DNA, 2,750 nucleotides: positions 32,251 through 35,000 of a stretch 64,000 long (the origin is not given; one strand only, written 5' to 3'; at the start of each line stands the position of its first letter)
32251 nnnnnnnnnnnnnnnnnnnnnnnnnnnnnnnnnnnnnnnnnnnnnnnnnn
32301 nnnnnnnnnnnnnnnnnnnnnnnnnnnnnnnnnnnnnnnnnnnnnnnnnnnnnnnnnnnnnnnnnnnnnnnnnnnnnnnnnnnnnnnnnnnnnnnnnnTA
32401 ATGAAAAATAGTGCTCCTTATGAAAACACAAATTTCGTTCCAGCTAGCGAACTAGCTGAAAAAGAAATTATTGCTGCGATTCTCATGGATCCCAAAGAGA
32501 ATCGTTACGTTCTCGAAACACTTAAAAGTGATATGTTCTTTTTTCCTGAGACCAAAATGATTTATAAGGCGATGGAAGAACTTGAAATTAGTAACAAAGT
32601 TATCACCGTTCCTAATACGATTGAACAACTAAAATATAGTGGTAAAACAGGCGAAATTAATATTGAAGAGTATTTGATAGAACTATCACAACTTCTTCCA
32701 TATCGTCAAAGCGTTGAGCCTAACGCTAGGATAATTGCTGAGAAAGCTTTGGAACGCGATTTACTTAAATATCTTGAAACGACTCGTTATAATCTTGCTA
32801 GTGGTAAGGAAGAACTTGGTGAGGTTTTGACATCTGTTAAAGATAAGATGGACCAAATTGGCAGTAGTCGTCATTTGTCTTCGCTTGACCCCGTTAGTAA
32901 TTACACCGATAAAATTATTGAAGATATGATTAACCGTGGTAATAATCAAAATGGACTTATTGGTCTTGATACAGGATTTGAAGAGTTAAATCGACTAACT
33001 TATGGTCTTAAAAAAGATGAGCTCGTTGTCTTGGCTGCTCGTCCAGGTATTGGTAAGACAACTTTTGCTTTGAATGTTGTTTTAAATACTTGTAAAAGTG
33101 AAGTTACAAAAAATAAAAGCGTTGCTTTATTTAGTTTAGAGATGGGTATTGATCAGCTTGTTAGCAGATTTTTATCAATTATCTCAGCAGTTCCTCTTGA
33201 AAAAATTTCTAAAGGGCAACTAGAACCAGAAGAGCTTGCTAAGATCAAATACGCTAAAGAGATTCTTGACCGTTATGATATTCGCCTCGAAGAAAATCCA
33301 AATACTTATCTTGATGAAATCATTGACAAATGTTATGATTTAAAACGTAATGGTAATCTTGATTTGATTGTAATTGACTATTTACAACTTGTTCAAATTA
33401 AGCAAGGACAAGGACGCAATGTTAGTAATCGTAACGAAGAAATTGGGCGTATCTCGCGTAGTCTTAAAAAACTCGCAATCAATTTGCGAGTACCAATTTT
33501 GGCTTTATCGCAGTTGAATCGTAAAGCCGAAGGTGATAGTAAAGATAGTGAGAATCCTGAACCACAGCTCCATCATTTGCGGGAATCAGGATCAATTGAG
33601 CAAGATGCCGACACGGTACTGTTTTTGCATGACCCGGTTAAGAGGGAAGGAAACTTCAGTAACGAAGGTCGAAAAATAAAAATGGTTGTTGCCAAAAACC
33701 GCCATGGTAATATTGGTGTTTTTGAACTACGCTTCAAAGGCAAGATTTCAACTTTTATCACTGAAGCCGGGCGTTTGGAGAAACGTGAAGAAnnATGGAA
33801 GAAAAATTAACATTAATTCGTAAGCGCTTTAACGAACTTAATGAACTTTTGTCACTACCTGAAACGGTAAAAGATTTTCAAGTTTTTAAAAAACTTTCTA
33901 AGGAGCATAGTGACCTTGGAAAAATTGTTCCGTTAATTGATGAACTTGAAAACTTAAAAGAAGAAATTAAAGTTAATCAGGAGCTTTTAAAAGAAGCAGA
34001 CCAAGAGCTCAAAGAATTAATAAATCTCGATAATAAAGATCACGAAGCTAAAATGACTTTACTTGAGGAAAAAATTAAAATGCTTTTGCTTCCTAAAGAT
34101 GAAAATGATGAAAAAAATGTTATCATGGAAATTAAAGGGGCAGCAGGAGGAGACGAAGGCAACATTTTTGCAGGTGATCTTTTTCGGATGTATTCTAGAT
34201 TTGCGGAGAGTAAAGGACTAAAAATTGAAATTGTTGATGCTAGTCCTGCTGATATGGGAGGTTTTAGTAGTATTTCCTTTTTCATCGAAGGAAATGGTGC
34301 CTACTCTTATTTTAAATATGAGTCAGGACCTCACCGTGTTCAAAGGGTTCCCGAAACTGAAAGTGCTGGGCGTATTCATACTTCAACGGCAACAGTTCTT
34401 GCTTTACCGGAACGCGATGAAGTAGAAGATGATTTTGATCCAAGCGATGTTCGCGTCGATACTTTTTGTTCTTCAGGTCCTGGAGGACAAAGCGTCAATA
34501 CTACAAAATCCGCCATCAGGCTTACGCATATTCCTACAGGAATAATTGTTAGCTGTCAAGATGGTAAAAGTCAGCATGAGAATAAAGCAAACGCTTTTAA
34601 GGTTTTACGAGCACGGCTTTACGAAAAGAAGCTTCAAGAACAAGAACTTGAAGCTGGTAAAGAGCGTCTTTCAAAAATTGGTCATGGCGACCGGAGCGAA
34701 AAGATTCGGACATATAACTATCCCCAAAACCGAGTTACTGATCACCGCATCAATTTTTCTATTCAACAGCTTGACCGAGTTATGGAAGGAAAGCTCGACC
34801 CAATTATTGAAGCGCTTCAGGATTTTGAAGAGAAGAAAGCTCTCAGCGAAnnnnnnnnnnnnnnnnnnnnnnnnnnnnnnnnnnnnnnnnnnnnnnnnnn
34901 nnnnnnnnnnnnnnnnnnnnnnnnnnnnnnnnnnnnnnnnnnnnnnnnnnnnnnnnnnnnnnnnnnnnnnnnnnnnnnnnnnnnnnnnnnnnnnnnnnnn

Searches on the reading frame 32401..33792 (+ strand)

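Call 12: search_protein_families(library=ncbifam, proteins=[window:32401-33792:+], max_evalue=0.00001)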
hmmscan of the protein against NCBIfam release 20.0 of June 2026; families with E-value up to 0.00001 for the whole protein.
window:32401-33792:+ (464 aa): 16 families
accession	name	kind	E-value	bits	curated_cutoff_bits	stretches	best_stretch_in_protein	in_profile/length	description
TIGR00665.1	DnaB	equivalog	4e-107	358.7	385.25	1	16-454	5-432/435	replicative DNA helicase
NF004384.0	PRK05748.1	equivalog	2.7e-92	309.7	525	1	11-457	8-444/452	replicative DNA helicase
TIGR03600.1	phage_DnaB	exception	4.6e-81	272.9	498.65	1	18-445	3-421/421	phage replicative helicase, DnaB family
NF006606.0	PRK09165.1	equivalog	1.9e-77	260.9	540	1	6-455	14-487/497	replicative DNA helicase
NF006306.0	PRK08506.1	equivalog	1.5e-74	251.4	596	1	20-456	10-452/472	replicative DNA helicase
NF040583.1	dnaB_SPI-7_type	exception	5.7e-74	249.7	655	1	14-452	2-431/434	SPI-7-type island replicative DNA helicase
NF005852.0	PRK07773.1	equivalog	2.3e-73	247.9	780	1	2-398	12-398/886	replicative DNA helicase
NF006443.0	PRK08760.1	equivalog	8.3e-70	235.4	741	1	13-452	33-464/476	replicative DNA helicase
NF004109.0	PRK05595.1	equivalog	1.4e-68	231.6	737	1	13-453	8-436/444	replicative DNA helicase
NF005369.0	PRK06904.1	equivalog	1.2e-64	218.7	809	1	8-460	20-469/474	replicative DNA helicase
NF004967.0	PRK06321.1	equivalog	1.3e-63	215.5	751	1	12-454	15-464/472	replicative DNA helicase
NF005945.0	PRK08006.1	equivalog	3.1e-63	214.3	898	1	13-457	27-465/471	replicative DNA helicase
NF006458.0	PRK08840.1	equivalog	1.7e-61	208.4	884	1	13-457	20-458/464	replicative DNA helicase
NF005424.0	PRK07004.1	equivalog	6.2e-59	199.7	834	1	11-454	13-450/460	replicative DNA helicase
NF005240.0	PRK06749.1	subfamily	1.5e-51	175.6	686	1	19-454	8-426/428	replicative DNA helicase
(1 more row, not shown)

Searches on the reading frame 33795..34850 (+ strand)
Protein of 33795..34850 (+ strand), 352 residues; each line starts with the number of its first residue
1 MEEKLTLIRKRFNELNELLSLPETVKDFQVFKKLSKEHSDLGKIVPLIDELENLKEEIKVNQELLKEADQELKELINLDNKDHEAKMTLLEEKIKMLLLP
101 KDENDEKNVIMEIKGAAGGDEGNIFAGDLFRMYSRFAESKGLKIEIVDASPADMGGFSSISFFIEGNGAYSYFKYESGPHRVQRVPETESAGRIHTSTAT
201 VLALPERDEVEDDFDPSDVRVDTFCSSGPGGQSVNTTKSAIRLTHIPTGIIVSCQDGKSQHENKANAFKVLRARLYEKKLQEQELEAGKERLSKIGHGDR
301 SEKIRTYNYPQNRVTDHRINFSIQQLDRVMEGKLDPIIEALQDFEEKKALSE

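Call 12: search_protein_families(library=ncbifam, proteins=[window:33795-34850:+], max_evalue=0.00001)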
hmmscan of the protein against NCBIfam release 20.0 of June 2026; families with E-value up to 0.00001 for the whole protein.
window:33795-34850:+ (352 aa): 5 families
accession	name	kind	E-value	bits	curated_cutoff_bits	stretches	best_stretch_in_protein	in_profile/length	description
NF001859.2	PRK00591.1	equivalog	8.1e-146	485.6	400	1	6-349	2-346/347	peptide chain release factor 1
TIGR00019.1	prfA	equivalog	1.2e-142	475.2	423.25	1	3-350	8-355/361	peptide chain release factor 1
TIGR00020.2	prfB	exception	7.1e-81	271.9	370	1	8-340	20-350/353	peptide chain release factor 2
TIGR03072.1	release_prfH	equivalog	2.7e-24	85.8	166.65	1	111-308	3-196/200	peptide chain release factor H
NF006718.0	PRK09256.1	equivalog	1.3e-06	28.1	100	0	216-244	14-42/140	alternative ribosome rescue aminoacyl-tRNA hydrolase ArfB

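Call 41: list_cluster_members(proteins=[window:33795-34850:+, window:48167-49258:+, window:13601-14620:+, window:41439-42398:+, window:39919-41436:+, P0002, P0004, P0005])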
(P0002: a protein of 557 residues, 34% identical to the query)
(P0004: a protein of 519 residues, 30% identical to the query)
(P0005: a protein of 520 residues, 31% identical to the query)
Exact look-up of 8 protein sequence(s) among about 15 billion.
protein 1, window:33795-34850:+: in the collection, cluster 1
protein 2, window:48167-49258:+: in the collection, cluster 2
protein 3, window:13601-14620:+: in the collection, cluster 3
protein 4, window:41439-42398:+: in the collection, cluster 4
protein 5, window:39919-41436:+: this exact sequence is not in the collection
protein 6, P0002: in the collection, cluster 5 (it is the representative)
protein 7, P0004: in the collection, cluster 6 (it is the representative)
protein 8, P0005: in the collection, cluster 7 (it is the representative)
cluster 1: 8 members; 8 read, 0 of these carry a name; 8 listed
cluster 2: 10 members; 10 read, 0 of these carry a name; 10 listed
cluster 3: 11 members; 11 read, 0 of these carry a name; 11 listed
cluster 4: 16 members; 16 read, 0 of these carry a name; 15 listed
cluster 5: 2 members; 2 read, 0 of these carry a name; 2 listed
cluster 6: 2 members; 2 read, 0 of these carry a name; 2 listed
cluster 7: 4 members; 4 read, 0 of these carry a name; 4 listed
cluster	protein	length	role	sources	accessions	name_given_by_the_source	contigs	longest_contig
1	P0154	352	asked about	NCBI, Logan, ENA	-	-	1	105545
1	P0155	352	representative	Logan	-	-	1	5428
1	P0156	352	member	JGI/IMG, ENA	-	-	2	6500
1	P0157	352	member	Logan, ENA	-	-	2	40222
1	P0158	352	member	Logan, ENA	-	-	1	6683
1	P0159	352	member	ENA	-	-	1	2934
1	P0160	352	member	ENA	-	-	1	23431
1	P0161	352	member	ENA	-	-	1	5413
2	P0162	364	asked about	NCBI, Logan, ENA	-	-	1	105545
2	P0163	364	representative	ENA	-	-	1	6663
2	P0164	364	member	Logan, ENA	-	-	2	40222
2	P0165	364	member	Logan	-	-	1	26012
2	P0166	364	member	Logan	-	-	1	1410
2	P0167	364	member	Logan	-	-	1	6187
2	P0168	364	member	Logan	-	-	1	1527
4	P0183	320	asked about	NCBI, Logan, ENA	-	-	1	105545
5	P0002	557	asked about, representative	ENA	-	-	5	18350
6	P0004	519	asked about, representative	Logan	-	-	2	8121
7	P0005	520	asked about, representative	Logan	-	-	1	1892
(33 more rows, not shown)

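Call 43: find_encoding_contigs(protein=P0183, flank=10000, max_places=5)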
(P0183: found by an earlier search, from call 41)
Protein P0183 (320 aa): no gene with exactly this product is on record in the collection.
